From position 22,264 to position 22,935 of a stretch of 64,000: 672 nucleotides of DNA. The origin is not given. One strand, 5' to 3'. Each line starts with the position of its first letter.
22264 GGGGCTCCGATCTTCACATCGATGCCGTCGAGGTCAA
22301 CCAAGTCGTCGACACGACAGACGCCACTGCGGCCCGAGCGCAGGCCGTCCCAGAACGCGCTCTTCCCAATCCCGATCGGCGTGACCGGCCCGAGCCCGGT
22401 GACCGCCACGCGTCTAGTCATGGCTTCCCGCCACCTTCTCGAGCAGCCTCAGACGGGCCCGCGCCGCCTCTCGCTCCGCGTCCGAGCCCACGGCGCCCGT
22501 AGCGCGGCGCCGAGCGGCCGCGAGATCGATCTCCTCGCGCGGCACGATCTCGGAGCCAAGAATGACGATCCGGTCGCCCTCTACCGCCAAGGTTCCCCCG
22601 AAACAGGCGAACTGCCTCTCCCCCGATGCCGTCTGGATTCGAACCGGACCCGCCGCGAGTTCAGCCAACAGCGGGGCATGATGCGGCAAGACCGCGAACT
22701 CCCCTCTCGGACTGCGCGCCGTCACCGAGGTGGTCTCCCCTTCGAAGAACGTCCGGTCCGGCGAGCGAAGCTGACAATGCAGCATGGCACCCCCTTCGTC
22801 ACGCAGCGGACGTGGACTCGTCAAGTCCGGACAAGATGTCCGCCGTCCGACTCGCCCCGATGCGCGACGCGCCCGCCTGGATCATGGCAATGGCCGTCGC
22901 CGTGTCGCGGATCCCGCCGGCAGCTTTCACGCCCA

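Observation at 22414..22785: Orphan ATP synthase epsilon-like gene between deoC and fabF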

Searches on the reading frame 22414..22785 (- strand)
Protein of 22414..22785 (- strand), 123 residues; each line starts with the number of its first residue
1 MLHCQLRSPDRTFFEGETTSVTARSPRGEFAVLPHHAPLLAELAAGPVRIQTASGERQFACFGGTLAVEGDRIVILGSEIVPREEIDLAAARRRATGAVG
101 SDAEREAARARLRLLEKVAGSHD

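Call 3: search_protein_families(library=pfam, proteins=[window:22414-22785:-], max_evalue=0.01)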
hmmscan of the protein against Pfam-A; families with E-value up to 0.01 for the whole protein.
window:22414-22785:- (123 aa): 1 family
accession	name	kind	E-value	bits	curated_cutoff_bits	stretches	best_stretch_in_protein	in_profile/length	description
PF02823.21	ATP-synt_DE_N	-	8.2e-19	67.8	27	1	2-77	1-77/80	ATP synthase, Delta/Epsilon chain, beta-sandwich domain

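Call 4: search_protein_families(library=ncbifam, proteins=[window:22414-22785:-], max_evalue=0.01)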
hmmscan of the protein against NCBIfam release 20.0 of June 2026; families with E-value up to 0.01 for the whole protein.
window:22414-22785:- (123 aa): 20 families
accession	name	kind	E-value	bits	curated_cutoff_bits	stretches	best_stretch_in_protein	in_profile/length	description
TIGR01216.1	ATP_synt_epsi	equivalog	6.6e-18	65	67.25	1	1-101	1-102/130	ATP synthase F1 subunit epsilon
NF001852.0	PRK00571.2-5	equivalog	5.2e-17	62.2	145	1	4-118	6-122/124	F0F1 ATP synthase subunit epsilon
NF001847.0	PRK00571.1-4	equivalog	8.2e-16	58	135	1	2-119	4-126/139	F0F1 ATP synthase subunit epsilon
NF009980.0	PRK13446.1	equivalog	4.5e-15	55.8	129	1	3-98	6-101/136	F0F1 ATP synthase subunit epsilon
NF009977.0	PRK13442.1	equivalog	3.2e-14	52.9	80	1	2-94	6-99/102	F0F1 ATP synthase subunit epsilon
NF001851.0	PRK00571.2-4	equivalog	6.8e-14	52.1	131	1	3-111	6-117/135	F0F1 ATP synthase subunit epsilon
NF001846.0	PRK00571.1-3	equivalog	7.9e-13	48.8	132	1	2-114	4-124/137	F0F1 ATP synthase subunit epsilon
NF011323.0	PRK14736.1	subfamily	1e-12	48.2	145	1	2-87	4-90/133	F0F1 ATP synthase subunit epsilon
NF009979.0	PRK13444.1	equivalog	3.5e-12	46.8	163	1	4-94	8-98/127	F0F1 ATP synthase subunit epsilon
NF009984.0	PRK13450.1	equivalog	8.2e-12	45.2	164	1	5-116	8-123/133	F0F1 ATP synthase subunit epsilon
NF009983.0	PRK13449.1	equivalog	1.9e-10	40.9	106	1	2-80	4-84/88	ATP synthase F1 subunit epsilon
NF009985.0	PRK13451.1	equivalog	3.1e-10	40.1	112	1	5-87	4-86/101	F0F1 ATP synthase subunit epsilon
NF011322.0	PRK14735.1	equivalog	2.4e-08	34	202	1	8-108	9-109/139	F0F1 ATP synthase subunit epsilon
NF009982.0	PRK13448.1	equivalog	6.3e-08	32.8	146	1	2-92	4-94/135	F0F1 ATP synthase subunit epsilon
NF009978.0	PRK13443.1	equivalog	2.8e-07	30.8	148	1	4-89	7-92/136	F0F1 ATP synthase subunit epsilon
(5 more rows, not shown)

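Call 6: find_homologous_proteins(query=window:22414-22785:-, max_evalue=0.001)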
Query window:22414-22785:- (123 aa): 101 proteins with E <= 0.001 among 763 candidates.
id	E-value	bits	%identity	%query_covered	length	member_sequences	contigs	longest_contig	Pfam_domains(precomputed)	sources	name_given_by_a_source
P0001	1.3e-70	253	98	100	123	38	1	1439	PF02823.22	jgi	-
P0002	9.0e-70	250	97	100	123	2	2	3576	PF02823.22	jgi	jgi:F-type H+-transporting ATPase subunit epsilon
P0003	5.3e-69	248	98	100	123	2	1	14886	PF02823.22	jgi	-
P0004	2.0e-68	246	95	100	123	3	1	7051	PF02823.22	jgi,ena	-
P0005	2.1e-61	223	89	99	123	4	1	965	PF02823.22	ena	-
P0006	2.1e-60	220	87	99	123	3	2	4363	PF02823.22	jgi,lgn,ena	jgi:F-type H+-transporting ATPase subunit epsilon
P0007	2.4e-60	220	86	99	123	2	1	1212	PF02823.22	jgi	jgi:F-type H+-transporting ATPase subunit epsilon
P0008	3.8e-60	219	86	100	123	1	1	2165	PF02823.22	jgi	-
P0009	2.6e-59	216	85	99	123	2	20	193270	PF02823.22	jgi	jgi:F-type H+-transporting ATPase subunit epsilon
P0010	1.5e-58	214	84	99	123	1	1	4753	PF02823.22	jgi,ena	-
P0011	3.1e-58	213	85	100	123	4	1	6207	PF02823.22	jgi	jgi:F-type H+-transporting ATPase subunit epsilon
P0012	1.8e-51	191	75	100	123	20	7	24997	PF02823.22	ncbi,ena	-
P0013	1.1e-47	179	98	74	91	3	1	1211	PF02823.22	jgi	jgi:F0F1-type ATP synthase epsilon subunit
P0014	5.7e-47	177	69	100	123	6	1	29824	PF02823.22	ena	-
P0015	6.9e-47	176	70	99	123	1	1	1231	PF02823.22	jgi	jgi:F-type H+-transporting ATPase subunit epsilon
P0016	8.3e-47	176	69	100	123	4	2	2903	PF02823.22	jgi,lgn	jgi:F-type H+-transporting ATPase subunit epsilon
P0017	2.9e-46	174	69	100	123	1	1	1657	PF02823.22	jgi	jgi:F-type H+-transporting ATPase subunit epsilon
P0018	6.4e-46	173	71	100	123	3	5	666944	PF02823.22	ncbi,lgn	-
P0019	9.2e-46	173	70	99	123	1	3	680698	PF02823.22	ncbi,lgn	-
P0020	1.9e-44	168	68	100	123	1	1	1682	PF02823.22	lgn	-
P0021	2.7e-43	165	66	99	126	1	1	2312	PF02823.22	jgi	-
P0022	1.2e-42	163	67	100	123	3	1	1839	PF02823.22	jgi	jgi:F-type H+-transporting ATPase subunit epsilon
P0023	5.6e-42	160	71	97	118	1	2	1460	PF02823.22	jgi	jgi:F-type H+-transporting ATPase subunit epsilon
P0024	3.8e-40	155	64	97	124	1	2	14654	PF02823.22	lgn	-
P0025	4.0e-40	155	67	100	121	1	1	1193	PF02823.22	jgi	jgi:F-type H+-transporting ATPase subunit epsilon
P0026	4.5e-39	151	62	99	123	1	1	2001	PF02823.22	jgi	jgi:F-type H+-transporting ATPase subunit epsilon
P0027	4.8e-39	151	63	100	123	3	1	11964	PF02823.22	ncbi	-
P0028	5.9e-39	151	61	100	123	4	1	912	PF02823.22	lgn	-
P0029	1.3e-37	146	63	99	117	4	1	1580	PF02823.22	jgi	jgi:F-type H+-transporting ATPase subunit epsilon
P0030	1.3e-33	134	55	98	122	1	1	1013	PF02823.22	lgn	-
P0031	3.0e-33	132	57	76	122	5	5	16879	PF02823.22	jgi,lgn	-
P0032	3.2e-33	132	59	76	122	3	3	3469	PF02823.22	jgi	jgi:F-type H+-transporting ATPase subunit epsilon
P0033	7.2e-31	125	53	98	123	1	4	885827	PF02823.22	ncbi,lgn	-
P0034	2.3e-30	123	55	76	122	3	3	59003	PF02823.22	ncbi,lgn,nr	ncbi:MAG: ATP synthase F1 subunit epsilon [Candidatus Bipolaricaulota bacterium]|nr:ATP synthase F1 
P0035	1.3e-29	121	51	98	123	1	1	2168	PF02823.22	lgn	-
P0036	3.3e-29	119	66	84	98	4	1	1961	PF02823.22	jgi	-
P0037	2.3e-28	117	55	75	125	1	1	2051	PF02823.22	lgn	-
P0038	5.1e-28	116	53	98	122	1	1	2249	PF02823.22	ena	-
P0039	1.8e-27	114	60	77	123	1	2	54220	PF02823.22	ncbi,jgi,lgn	-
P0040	1.2e-26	111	51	97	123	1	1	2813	PF02823.22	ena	-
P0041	4.0e-26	109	50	97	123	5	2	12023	PF02823.22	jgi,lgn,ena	-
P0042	7.9e-26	108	58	97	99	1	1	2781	PF02823.22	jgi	jgi:F0F1-type ATP synthase epsilon subunit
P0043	2.6e-25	107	55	78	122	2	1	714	PF02823.22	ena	-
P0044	1.1e-24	105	53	85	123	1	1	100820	PF02823.22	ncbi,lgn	-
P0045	1.2e-23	101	45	99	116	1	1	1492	PF02823.22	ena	-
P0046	5.0e-23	99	46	98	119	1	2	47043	PF02823.22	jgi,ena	-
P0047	5.4e-23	99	50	97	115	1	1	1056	PF02823.22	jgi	jgi:F-type H+-transporting ATPase subunit epsilon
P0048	2.6e-22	97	47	95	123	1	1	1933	PF02823.22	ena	-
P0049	1.4e-21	95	62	59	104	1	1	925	PF02823.22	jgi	jgi:F-type H+-transporting ATPase subunit epsilon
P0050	1.9e-21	94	53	76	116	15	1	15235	PF02823.22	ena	-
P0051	2.2e-21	94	43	99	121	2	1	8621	PF02823.22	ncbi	-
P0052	4.4e-17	80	55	60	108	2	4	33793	PF02823.22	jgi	-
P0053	1.6e-15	75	46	81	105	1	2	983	PF02823.22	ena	-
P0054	1.7e-13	69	45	80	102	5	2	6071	PF02823.22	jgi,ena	-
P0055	1.1e-12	66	39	89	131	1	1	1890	PF02823.22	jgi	jgi:F-type H+-transporting ATPase subunit epsilon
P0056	3.2e-12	65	40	75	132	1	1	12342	PF02823.22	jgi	jgi:F-type H+-transporting ATPase subunit epsilon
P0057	3.6e-12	64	47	62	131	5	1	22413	PF02823.22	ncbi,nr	ncbi:MAG TPA: F0F1 ATP synthase subunit epsilon [Mycobacteriales bacterium]|nr:F0F1 ATP synthase sub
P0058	3.2e-11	61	45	62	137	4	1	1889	PF02823.22,PF00401.26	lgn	-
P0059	3.5e-11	61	37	61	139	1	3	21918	PF02823.22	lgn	-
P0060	4.9e-11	61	39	76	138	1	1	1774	PF02823.22,PF00401.26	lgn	-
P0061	9.6e-11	60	38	54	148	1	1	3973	PF02823.22,PF00401.26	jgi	jgi:F-type H+-transporting ATPase subunit epsilon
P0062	1.8e-10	59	38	54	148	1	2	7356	PF02823.22,PF00401.26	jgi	jgi:F-type H+-transporting ATPase subunit epsilon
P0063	9.6e-10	57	41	91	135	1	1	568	PF02823.22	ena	-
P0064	2.6e-9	55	40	74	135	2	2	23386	PF02823.22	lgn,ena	-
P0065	2.8e-9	55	36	70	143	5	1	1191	PF02823.22,PF00401.26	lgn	-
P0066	8.5e-9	54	34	61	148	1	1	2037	PF02823.22,PF00401.26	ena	-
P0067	9.6e-9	53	41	60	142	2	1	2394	PF02823.22,PF00401.26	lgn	-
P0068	1.0e-8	53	35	91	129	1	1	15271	PF02823.22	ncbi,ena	-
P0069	1.6e-8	53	33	68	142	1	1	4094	PF02823.22,PF00401.26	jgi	jgi:F-type H+-transporting ATPase subunit epsilon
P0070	1.8e-8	53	35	91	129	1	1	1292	PF02823.22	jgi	jgi:F-type H+-transporting ATPase subunit epsilon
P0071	2.4e-8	52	41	60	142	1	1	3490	PF02823.22,PF00401.26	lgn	-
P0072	7.4e-8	51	38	70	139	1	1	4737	PF02823.22,PF00401.26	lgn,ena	-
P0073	1.2e-7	50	39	62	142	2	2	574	PF02823.22,PF00401.26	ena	-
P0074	2.1e-7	49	35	75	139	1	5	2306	PF02823.22,PF00401.26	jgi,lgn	jgi:F-type H+-transporting ATPase subunit epsilon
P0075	3.9e-7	48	38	76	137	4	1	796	PF02823.22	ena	-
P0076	3.9e-7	48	33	70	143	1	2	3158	PF02823.22,PF00401.26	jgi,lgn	-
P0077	4.9e-7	48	33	98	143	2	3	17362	PF02823.22,PF00401.26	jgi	jgi:F-type H+-transporting ATPase subunit epsilon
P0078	5.4e-7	48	33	98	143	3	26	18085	PF02823.22,PF00401.26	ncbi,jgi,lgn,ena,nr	ncbi:MAG TPA: F0F1 ATP synthase subunit epsilon [Chloroflexia bacterium]|jgi:F-type H+-transporting 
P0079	6.0e-7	48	33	92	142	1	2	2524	PF02823.22,PF00401.26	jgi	jgi:F-type H+-transporting ATPase subunit epsilon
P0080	8.6e-7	47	37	73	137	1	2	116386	PF02823.22,PF00401.26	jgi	jgi:F-type H+-transporting ATPase subunit epsilon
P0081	8.7e-7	47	33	92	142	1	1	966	PF02823.22,PF00401.26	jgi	jgi:F-type H+-transporting ATPase subunit epsilon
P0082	1.1e-6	47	33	92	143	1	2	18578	PF02823.22,PF00401.26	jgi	jgi:F-type H+-transporting ATPase subunit epsilon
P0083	1.1e-6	47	36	70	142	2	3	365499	PF02823.22,PF00401.26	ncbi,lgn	-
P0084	1.2e-6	47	35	84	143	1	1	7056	PF02823.22,PF00401.26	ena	-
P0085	1.3e-6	47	33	70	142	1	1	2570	PF02823.22,PF00401.26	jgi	jgi:F-type H+-transporting ATPase subunit epsilon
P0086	1.4e-6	46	35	84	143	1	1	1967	PF02823.22,PF00401.26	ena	-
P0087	1.6e-6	46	37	73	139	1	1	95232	PF02823.22,PF00401.26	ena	-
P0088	1.8e-6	46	37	73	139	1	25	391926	PF02823.22,PF00401.26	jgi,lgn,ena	-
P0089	1.9e-6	46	31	65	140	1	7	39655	PF02823.22,PF00401.26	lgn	-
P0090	2.1e-6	46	33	70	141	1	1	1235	PF02823.22,PF00401.26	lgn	-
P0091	5.7e-6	44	36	73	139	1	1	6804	PF02823.22,PF00401.26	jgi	jgi:F-type H+-transporting ATPase subunit epsilon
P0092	8.0e-6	44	30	70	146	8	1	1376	PF02823.22,PF00401.26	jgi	jgi:F-type H+-transporting ATPase subunit epsilon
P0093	8.6e-6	44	35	73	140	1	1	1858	PF02823.22,PF00401.26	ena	-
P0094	1.9e-5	43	36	56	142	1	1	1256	PF02823.22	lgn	-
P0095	2.0e-5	43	35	73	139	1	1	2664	PF02823.22,PF00401.26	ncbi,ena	-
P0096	4.5e-5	42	34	63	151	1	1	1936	PF02823.22,PF00401.26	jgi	jgi:F-type H+-transporting ATPase subunit epsilon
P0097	4.6e-5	42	30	72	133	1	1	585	PF02823.22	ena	-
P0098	4.6e-5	42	34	63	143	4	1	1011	PF02823.22,PF00401.26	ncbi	-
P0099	4.8e-5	41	37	54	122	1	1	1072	PF02823.22,PF00401.26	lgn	-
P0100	5.2e-5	41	32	70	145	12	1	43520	PF02823.22,PF00401.26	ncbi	-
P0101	6.2e-5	41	30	72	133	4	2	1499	PF02823.22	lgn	-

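Call 7: find_encoding_contigs(protein=window:22414-22785:-, flank=10000, max_places=6)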
Protein window:22414-22785:- (123 aa): 11 contigs read that carry it; 6 places shown.
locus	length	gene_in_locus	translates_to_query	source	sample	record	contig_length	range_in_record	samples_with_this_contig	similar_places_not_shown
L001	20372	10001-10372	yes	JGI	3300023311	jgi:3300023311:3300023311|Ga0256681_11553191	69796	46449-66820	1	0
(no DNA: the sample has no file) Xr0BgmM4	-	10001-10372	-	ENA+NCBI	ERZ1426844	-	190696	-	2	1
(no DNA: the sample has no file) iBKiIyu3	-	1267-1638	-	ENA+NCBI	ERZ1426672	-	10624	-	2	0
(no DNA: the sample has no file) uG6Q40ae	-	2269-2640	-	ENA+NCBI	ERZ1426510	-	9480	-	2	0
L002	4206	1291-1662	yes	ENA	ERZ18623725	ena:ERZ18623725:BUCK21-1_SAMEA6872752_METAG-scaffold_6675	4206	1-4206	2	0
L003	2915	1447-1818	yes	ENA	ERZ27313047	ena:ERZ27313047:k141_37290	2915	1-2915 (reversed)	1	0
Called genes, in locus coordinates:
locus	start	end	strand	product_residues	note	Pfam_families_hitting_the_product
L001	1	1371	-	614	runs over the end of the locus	PF00575:S1 (weak), PF00575:S1, PF00575:S1, PF23459:S1_RRP5 (weak), PF00575:S1, PF23459:S1_RRP5, PF00575:S1, PF23459:S1_RRP5 (weak), +5 more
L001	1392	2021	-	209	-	PF01553:Acyltransferase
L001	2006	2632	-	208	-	PF02224:Cytidylate_kin, PF13189:Cytidylate_kin2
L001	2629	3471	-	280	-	PF00288:GHMP_kinases_N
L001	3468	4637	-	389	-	PF01979:Amidohydro_1, PF07969:Amidohydro_3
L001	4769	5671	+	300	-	PF03193:RsgA_GTPase (faint), PF00350:Dynamin_N (weak), PF01926:MMR_HSR1, PF02421:FeoB_N (weak), PF04548:AIG1 (weak), PF00009:GTP_EFTU, PF07650:KH_2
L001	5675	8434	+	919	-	PF00989:PAS (weak), PF13188:PAS_8 (weak), PF01590:GAF, PF13185:GAF_2, PF01590:GAF, PF13185:GAF_2, PF13492:GAF_3, PF00990:GGDEF, +1 more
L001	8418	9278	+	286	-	-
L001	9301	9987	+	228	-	PF01791:DeoC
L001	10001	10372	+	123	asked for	PF02823:ATP-synt_DE_N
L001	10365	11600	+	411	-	PF00109:ketoacyl-synt, PF02801:Ketoacyl-synt_C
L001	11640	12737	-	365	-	PF02912:Phe_tRNA-synt_N, PF01409:tRNA-synt_2d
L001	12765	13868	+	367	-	PF01321:Creatinase_N, PF00557:Peptidase_M24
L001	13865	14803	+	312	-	PF00801:PKD, PF18911:PKD_4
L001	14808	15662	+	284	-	PF00702:Hydrolase, PF13344:Hydrolase_6, PF13419:HAD_2 (weak), PF13242:Hydrolase_like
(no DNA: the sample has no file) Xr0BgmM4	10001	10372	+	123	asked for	PF02823:ATP-synt_DE_N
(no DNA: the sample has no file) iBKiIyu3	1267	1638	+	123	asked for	PF02823:ATP-synt_DE_N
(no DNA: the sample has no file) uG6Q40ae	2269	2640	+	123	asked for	PF02823:ATP-synt_DE_N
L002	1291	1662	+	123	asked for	PF02823:ATP-synt_DE_N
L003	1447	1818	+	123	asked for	PF02823:ATP-synt_DE_N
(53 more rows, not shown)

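Call 8: find_encoding_contigs(protein=P0018, flank=10000, max_places=3)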
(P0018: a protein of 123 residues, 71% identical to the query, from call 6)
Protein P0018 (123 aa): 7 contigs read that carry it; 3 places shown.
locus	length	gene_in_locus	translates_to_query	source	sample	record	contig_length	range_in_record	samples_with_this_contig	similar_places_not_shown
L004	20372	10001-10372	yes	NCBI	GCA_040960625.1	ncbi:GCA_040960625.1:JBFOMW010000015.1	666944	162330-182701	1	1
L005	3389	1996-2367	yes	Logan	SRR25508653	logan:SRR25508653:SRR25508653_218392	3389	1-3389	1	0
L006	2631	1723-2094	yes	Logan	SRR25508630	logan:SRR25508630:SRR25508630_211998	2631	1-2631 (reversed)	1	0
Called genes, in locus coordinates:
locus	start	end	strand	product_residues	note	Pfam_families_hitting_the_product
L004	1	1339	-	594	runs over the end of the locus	PF00575:S1, PF17092:PCB_OB (faint), PF00575:S1, PF23459:S1_RRP5 (weak), PF00575:S1, PF23459:S1_RRP5, PF00575:S1, PF23459:S1_RRP5 (weak), +5 more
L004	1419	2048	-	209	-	PF01553:Acyltransferase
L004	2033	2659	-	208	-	PF02224:Cytidylate_kin, PF13189:Cytidylate_kin2, PF13207:AAA_17 (faint), PF13238:AAA_18 (weak)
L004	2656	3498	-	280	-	PF00288:GHMP_kinases_N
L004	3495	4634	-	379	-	PF01979:Amidohydro_1, PF07969:Amidohydro_3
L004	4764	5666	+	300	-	PF00009:GTP_EFTU, PF03193:RsgA_GTPase (faint), PF00350:Dynamin_N (faint), PF01926:MMR_HSR1, PF02421:FeoB_N (weak), PF04548:AIG1 (weak), PF07650:KH_2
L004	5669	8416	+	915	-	PF00989:PAS (weak), PF13188:PAS_8 (faint), PF13426:PAS_9 (weak), PF01590:GAF, PF13185:GAF_2, PF01590:GAF, PF13492:GAF_3, PF00990:GGDEF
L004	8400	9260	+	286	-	-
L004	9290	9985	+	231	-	PF01791:DeoC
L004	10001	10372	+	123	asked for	PF02823:ATP-synt_DE_N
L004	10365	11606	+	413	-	PF00109:ketoacyl-synt, PF02801:Ketoacyl-synt_C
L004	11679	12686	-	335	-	PF02912:Phe_tRNA-synt_N, PF01409:tRNA-synt_2d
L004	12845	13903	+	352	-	PF01321:Creatinase_N, PF00557:Peptidase_M24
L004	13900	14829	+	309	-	PF00801:PKD, PF18911:PKD_4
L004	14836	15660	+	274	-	PF00702:Hydrolase, PF13344:Hydrolase_6, PF13242:Hydrolase_like, PF13419:HAD_2 (weak)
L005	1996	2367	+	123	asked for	PF02823:ATP-synt_DE_N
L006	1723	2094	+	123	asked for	PF02823:ATP-synt_DE_N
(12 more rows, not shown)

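Call 9: find_encoding_contigs(protein=P0033, flank=10000, max_places=3)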
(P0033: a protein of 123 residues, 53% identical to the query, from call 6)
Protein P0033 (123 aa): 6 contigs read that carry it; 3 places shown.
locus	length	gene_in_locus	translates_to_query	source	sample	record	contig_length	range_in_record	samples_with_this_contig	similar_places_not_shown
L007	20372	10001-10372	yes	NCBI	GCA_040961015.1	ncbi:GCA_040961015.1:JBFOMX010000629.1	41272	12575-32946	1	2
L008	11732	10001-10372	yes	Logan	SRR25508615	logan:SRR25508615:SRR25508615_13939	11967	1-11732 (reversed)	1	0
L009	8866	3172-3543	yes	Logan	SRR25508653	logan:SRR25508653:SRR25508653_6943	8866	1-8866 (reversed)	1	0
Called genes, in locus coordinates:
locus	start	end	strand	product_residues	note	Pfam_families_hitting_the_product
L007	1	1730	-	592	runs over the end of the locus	PF00575:S1, PF00575:S1, PF00575:S1, PF23459:S1_RRP5 (weak), PF00575:S1, PF23459:S1_RRP5 (weak), PF00575:S1, PF23459:S1_RRP5 (weak), +6 more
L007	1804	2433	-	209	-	PF01553:Acyltransferase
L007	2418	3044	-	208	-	PF02224:Cytidylate_kin, PF13189:Cytidylate_kin2 (weak), PF13238:AAA_18 (weak)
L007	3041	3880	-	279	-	PF00288:GHMP_kinases_N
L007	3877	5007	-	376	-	PF07969:Amidohydro_3, PF01979:Amidohydro_1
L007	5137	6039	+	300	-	PF00350:Dynamin_N (faint), PF01926:MMR_HSR1, PF02421:FeoB_N (faint), PF00009:GTP_EFTU (weak), PF07650:KH_2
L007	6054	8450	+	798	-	PF00989:PAS (weak), PF13426:PAS_9, PF01590:GAF, PF13185:GAF_2, PF01590:GAF, PF13185:GAF_2, PF13492:GAF_3, PF00990:GGDEF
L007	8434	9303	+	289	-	-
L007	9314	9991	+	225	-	PF01791:DeoC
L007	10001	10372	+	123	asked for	PF02823:ATP-synt_DE_N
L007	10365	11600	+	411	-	PF00109:ketoacyl-synt, PF02801:Ketoacyl-synt_C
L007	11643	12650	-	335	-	PF02912:Phe_tRNA-synt_N, PF01409:tRNA-synt_2d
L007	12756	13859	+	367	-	PF01321:Creatinase_N, PF00557:Peptidase_M24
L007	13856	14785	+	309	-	PF00801:PKD, PF18911:PKD_4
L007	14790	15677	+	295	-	PF00702:Hydrolase, PF13344:Hydrolase_6, PF13419:HAD_2 (weak), PF13242:Hydrolase_like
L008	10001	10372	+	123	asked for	PF02823:ATP-synt_DE_N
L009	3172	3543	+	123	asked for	PF02823:ATP-synt_DE_N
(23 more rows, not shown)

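Call 10: find_encoding_contigs(protein=P0034, flank=10000, max_places=3)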
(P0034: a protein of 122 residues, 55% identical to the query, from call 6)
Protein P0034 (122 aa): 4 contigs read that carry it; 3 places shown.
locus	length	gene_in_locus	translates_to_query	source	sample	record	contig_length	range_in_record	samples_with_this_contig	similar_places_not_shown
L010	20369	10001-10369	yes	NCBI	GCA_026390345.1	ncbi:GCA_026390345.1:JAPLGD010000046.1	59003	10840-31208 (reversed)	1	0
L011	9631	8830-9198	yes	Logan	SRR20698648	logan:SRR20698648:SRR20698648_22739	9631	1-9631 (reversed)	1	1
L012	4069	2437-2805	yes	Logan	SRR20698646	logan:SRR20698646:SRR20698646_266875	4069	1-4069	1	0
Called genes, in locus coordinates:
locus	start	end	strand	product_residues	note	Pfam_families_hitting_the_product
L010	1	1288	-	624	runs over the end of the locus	PF17092:PCB_OB (faint), PF00575:S1, PF00575:S1, PF23459:S1_RRP5 (weak), PF00575:S1, PF23459:S1_RRP5, PF00575:S1, PF23459:S1_RRP5 (weak), +4 more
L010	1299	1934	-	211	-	PF01553:Acyltransferase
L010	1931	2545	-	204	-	PF02224:Cytidylate_kin, PF13189:Cytidylate_kin2, PF13238:AAA_18 (weak)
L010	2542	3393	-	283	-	PF00288:GHMP_kinases_N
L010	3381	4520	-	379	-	PF01979:Amidohydro_1, PF07969:Amidohydro_3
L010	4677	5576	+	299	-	PF00009:GTP_EFTU, PF03193:RsgA_GTPase (faint), PF00350:Dynamin_N (weak), PF01926:MMR_HSR1, PF02421:FeoB_N, PF04548:AIG1, PF07650:KH_2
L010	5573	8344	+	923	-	PF08448:PAS_4 (weak), PF13426:PAS_9, PF01590:GAF, PF13185:GAF_2, PF01590:GAF, PF13185:GAF_2, PF13492:GAF_3, PF00990:GGDEF, +2 more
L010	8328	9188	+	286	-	-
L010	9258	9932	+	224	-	PF01791:DeoC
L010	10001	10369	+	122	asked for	PF02823:ATP-synt_DE_N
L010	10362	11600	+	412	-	PF00109:ketoacyl-synt, PF00108:Thiolase_N (faint), PF02801:Ketoacyl-synt_C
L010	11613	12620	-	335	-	PF02912:Phe_tRNA-synt_N, PF01409:tRNA-synt_2d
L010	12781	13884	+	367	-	PF01321:Creatinase_N, PF00557:Peptidase_M24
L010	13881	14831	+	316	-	PF18911:PKD_4, PF00801:PKD, PF22352:K319L-like_PKD (faint)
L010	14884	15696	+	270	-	PF13419:HAD_2 (faint), PF00702:Hydrolase, PF13344:Hydrolase_6, PF13242:Hydrolase_like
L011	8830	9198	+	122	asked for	PF02823:ATP-synt_DE_N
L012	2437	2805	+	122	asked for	PF02823:ATP-synt_DE_N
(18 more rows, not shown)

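Call 12: find_encoding_contigs(protein=P0044, flank=10000, max_places=2)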
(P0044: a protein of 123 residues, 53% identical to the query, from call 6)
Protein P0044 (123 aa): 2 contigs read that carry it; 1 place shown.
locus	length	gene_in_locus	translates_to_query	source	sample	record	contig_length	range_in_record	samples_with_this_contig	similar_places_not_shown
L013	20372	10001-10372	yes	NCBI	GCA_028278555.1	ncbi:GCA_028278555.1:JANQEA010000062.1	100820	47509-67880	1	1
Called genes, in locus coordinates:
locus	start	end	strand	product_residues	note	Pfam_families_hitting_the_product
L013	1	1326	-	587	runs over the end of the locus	PF00575:S1, PF00575:S1, PF00575:S1, PF23459:S1_RRP5 (weak), PF00575:S1, PF23459:S1_RRP5 (weak), PF00575:S1, PF23459:S1_RRP5 (weak), +6 more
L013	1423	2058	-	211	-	PF01553:Acyltransferase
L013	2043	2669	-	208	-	PF02224:Cytidylate_kin, PF13189:Cytidylate_kin2, PF13238:AAA_18 (weak)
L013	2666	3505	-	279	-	PF00288:GHMP_kinases_N, PF08544:GHMP_kinases_C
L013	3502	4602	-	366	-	PF01979:Amidohydro_1, PF07969:Amidohydro_3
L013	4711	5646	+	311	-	PF02421:FeoB_N (weak), PF00350:Dynamin_N, PF01926:MMR_HSR1, PF04548:AIG1, PF00009:GTP_EFTU (weak), PF07650:KH_2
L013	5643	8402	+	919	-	PF13188:PAS_8 (faint), PF13426:PAS_9 (weak), PF01590:GAF, PF13185:GAF_2, PF01590:GAF, PF13185:GAF_2, PF13492:GAF_3, PF00990:GGDEF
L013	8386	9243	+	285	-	-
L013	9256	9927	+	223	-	PF01791:DeoC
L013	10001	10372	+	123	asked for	PF02823:ATP-synt_DE_N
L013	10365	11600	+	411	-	PF00109:ketoacyl-synt, PF02801:Ketoacyl-synt_C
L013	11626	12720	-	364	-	PF02912:Phe_tRNA-synt_N, PF01409:tRNA-synt_2d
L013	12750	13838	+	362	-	PF01321:Creatinase_N, PF00557:Peptidase_M24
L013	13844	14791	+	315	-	PF00801:PKD, PF18911:PKD_4, PF22352:K319L-like_PKD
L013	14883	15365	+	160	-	PF01899:MNHE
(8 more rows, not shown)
